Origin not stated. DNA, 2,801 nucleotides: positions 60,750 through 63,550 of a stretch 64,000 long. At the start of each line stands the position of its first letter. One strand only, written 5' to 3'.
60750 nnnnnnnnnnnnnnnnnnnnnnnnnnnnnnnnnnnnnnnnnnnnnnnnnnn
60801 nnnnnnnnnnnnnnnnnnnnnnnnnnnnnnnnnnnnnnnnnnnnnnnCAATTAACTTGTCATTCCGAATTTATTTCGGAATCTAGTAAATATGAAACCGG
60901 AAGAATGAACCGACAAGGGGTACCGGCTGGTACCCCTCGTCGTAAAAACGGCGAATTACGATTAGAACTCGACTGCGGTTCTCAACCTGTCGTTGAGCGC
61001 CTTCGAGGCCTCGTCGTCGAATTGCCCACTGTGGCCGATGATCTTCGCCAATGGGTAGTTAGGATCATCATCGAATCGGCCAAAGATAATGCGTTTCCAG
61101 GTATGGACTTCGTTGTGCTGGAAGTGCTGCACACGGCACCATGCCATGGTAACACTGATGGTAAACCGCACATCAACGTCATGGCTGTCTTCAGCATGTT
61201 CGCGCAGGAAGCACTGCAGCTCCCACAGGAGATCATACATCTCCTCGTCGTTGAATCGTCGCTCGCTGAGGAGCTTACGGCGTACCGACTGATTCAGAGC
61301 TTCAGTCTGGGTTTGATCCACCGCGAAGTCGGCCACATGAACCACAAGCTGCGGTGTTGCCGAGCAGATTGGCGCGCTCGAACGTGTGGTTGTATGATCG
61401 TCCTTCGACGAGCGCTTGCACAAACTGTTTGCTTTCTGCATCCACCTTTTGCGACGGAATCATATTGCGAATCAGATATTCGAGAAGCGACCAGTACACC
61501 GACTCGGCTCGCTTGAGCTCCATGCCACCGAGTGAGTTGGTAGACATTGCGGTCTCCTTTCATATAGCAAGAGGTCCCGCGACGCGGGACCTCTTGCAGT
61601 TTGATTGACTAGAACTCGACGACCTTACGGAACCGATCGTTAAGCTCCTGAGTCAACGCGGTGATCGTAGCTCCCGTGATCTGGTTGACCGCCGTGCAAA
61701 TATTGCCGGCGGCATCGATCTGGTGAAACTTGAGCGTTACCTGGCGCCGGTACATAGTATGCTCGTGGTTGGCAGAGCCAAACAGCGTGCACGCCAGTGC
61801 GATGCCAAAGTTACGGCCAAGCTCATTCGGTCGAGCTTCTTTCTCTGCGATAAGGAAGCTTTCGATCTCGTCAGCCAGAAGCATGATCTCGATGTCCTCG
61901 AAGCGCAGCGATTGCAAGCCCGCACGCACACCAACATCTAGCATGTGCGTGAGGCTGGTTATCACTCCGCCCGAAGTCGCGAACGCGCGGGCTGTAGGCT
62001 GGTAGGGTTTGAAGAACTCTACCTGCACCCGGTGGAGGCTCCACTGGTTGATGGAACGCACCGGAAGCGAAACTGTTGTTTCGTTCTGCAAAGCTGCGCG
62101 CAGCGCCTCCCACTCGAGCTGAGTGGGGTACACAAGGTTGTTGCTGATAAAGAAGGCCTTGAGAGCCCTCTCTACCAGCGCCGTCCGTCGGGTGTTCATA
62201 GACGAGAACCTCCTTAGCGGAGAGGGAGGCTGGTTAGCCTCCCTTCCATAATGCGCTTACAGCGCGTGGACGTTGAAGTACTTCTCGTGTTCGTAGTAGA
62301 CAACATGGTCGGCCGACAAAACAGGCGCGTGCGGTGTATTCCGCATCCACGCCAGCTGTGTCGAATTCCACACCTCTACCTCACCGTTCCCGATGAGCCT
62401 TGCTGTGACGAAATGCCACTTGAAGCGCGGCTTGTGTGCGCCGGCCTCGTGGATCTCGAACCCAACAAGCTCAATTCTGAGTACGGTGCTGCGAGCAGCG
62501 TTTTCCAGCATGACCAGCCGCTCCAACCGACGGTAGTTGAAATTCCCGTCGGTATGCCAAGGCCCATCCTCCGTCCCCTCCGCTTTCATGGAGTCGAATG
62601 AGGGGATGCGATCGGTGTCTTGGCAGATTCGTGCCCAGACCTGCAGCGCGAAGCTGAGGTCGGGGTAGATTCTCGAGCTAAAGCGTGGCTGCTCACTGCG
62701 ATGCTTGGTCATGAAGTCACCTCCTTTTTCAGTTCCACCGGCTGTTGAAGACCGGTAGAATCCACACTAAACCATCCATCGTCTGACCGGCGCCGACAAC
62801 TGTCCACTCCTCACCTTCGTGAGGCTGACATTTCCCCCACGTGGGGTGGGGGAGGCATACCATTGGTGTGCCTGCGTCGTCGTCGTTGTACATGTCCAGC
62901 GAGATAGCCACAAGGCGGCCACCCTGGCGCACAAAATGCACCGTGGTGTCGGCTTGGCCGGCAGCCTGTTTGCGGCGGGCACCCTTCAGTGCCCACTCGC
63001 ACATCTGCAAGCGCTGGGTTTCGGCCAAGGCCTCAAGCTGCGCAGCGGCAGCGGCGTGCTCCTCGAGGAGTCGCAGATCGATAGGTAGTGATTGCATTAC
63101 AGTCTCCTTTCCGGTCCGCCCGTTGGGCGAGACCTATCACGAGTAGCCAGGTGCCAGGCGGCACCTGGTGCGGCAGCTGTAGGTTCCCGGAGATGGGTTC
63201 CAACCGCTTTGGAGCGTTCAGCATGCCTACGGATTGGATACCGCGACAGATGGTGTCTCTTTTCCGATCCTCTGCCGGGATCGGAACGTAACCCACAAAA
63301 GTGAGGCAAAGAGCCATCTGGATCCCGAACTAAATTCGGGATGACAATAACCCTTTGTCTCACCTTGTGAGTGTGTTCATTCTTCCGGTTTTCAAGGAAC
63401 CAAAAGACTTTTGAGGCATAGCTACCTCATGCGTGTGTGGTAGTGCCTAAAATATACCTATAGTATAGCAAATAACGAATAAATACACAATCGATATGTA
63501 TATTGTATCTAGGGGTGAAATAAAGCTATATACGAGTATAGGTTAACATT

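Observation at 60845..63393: GC-rich four-gene ORFan operon bracketed by a structurally conserved two-hairpin module and a 16-bp perfect inverted repeat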

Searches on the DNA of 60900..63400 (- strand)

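Call 20: search_rna_families(source=L001, start=6900, end=11500, threshold=evalue, max_evalue=1)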
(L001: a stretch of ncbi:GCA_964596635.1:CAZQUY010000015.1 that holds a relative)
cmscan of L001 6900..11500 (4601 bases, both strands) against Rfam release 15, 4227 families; matches with E-value up to 1: 1.
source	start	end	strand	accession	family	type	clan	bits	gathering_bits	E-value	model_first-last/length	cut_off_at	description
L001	10604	10632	+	RF03934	mir-m107-1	Gene; miRNA;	-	22.9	83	0.74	1-65/65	no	mir-m107-1 microRNA precursor family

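Call 76: search_rna_families(source=L111, start=860, end=960, threshold=evalue, max_evalue=10, show_alignments=3)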
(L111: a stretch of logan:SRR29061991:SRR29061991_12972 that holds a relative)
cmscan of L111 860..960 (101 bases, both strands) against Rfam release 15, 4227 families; matches with E-value up to 10: 5.
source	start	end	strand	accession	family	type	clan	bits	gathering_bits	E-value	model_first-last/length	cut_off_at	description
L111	863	957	+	RF04117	MIR5200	Gene; miRNA;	-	19.6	70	0.06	1-92/92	no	MIR5200 microRNA precursor family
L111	874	932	+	RF01795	FourU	Cis-reg; thermoregulator;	-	14.9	60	0.7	1-65/65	no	FourU thermometer RNA element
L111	865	952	+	RF00965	mir-549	Gene; miRNA;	-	13.1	93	4.8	1-72/72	no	mir-549 microRNA precursor family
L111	900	954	+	RF02843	RefA5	Gene; antisense;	-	11.9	91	2.5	1-68/68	no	Enterococcus sRNA A5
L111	865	953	-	RF00778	MIR473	Gene; miRNA;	-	11.7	52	4.4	1-84/84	no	MIR473 microRNA precursor family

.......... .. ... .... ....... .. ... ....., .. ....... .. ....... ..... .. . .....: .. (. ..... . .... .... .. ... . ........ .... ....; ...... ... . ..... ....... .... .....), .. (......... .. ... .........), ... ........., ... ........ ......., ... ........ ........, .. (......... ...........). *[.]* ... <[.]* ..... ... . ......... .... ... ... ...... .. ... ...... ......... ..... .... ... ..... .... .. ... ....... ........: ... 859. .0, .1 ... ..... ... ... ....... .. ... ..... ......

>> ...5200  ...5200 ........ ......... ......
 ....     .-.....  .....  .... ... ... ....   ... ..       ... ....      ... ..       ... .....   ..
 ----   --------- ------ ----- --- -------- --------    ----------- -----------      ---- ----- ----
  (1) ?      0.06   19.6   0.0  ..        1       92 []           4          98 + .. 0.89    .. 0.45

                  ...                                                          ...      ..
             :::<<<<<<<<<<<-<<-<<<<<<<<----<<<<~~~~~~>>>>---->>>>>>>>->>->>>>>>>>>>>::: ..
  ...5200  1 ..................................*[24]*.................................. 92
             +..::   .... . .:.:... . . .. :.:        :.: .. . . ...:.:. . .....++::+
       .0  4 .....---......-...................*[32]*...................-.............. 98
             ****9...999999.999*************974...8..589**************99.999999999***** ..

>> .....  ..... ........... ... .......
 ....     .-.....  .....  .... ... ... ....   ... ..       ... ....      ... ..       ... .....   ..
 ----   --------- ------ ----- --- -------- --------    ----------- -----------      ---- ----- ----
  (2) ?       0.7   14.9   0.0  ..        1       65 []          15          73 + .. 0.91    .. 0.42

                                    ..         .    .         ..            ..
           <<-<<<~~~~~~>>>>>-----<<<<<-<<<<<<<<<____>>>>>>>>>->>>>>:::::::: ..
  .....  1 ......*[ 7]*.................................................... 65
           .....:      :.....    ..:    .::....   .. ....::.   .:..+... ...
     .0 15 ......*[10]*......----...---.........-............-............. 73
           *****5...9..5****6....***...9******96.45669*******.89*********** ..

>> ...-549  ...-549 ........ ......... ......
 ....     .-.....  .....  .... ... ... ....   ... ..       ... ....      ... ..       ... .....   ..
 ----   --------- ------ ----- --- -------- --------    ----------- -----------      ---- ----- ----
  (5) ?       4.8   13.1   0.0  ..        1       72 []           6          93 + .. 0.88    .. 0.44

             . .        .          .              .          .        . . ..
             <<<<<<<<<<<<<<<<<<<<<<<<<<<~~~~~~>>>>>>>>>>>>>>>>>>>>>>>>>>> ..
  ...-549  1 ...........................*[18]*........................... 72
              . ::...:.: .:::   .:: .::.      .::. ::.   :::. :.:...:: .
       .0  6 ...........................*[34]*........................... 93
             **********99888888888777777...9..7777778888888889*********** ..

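Call 118: search_dna_similar(query=window:60900-63400:-, collection=phages, mode=distant, max_rows=8)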
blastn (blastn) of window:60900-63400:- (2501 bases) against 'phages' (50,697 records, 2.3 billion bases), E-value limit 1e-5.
No match.

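Call 119: search_dna_similar(query=window:60900-63400:-, collection=plasmids, mode=distant, max_rows=8)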
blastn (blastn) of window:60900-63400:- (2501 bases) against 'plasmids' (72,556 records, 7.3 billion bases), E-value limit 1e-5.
No match.

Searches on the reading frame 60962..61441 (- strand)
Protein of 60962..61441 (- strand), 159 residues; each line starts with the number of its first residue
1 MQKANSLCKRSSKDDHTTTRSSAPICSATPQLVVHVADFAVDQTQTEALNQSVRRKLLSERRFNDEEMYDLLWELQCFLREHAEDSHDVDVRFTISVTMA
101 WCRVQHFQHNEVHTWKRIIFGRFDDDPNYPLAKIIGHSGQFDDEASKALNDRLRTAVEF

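Call 6: search_protein_families(library=pfam, proteins=[window:60962-61441:-], max_evalue=1)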
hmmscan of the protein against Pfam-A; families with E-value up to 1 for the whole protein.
window:60962-61441:- (159 aa): 1 family
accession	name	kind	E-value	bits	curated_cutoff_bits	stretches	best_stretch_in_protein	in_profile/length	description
PF18634.6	RXLR_WY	-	0.2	12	26.7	1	58-74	6-22/51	RXLR phytopathogen effector protein WY-domain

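Call 7: search_protein_families(library=phrogs, proteins=[window:60962-61441:-], max_evalue=1)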
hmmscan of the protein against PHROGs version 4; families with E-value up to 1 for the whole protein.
window:60962-61441:- (159 aa): 1 family
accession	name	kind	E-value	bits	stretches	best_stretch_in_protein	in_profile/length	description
phrog_23442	-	unknown function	0.22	12.2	1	84-141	37-93/201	-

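Call 8: search_protein_families(library=padloc, proteins=[window:60962-61441:-], max_evalue=1)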
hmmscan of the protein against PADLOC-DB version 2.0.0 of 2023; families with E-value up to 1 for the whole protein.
window:60962-61441:- (159 aa): 0 families

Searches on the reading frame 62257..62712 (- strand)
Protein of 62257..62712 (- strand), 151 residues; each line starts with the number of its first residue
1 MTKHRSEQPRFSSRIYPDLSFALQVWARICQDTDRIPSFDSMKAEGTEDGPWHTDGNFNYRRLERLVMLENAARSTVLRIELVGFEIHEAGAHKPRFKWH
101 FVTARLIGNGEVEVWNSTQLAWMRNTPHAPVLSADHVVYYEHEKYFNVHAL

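Call 6: search_protein_families(library=pfam, proteins=[window:62257-62712:-], max_evalue=1)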
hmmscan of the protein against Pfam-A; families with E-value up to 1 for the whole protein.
window:62257-62712:- (151 aa): 1 family
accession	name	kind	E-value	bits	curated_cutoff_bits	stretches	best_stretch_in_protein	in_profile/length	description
PF23951.1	DUF7282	-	0.049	14.2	27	1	24-57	70-103/112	Domain of unknown function (DUF7282)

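Call 7: search_protein_families(library=phrogs, proteins=[window:62257-62712:-], max_evalue=1)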
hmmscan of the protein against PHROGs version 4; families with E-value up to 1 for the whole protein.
window:62257-62712:- (151 aa): 1 family
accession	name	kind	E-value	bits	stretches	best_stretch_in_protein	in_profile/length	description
phrog_17461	-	unknown function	0.055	14.5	1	101-118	27-44/59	-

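Call 8: search_protein_families(library=padloc, proteins=[window:62257-62712:-], max_evalue=1)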
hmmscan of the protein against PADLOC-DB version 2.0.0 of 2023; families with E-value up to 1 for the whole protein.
window:62257-62712:- (151 aa): 0 families

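Call 81: search_solved_structures(query=window:62257-62712:-, max_evalue=1)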
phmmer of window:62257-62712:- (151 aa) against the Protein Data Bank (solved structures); distinct sequences matched with E-value up to 1: 0.

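Call 86: find_homologous_proteins(query=A12, max_evalue=0.01)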
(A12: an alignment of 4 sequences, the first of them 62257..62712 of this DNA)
Query A12 (4 sequences) (151 aa, profile of the alignment): 3 proteins with E <= 0.01 among 1664 candidates.
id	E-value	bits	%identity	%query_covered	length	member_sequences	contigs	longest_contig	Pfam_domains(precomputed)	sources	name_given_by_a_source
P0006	1.2e-95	335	83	97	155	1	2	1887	-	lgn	-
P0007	3.0e-94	331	99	100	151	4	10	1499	-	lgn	-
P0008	1.2e-92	326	72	99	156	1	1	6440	-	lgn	-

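Call 89: find_encoding_contigs(protein=P0007, flank=10000, max_places=10)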
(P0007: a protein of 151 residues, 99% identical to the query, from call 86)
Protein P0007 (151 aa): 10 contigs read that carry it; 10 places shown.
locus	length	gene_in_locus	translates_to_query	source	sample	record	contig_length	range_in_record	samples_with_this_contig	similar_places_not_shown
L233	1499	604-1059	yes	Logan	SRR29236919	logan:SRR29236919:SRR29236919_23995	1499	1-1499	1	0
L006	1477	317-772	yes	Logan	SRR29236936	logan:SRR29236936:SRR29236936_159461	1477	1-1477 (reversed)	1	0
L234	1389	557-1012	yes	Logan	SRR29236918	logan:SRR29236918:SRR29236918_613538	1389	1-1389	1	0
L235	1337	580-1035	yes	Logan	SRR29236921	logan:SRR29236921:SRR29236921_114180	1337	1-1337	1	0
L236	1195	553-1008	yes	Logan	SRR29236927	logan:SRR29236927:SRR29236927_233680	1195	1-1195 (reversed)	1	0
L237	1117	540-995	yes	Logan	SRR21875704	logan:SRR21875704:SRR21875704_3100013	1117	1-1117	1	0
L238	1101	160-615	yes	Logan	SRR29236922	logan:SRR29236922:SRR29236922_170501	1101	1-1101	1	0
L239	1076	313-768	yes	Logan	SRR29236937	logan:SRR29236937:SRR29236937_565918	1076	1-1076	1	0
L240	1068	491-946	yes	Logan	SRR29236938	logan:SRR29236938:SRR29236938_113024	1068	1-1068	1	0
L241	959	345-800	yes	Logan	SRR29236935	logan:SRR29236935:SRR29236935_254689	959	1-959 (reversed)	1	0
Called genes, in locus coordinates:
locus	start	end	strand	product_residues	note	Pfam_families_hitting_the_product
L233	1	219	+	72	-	?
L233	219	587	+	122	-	-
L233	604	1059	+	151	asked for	-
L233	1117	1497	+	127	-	?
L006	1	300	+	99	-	?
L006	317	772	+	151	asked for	-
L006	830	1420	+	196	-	-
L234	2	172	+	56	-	?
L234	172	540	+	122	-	-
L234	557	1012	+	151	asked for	-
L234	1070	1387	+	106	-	?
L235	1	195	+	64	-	?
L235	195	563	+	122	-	-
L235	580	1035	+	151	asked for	-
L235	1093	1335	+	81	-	?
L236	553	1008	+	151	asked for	-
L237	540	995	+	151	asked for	-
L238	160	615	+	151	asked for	-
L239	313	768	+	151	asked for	-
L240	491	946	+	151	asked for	-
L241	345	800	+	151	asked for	-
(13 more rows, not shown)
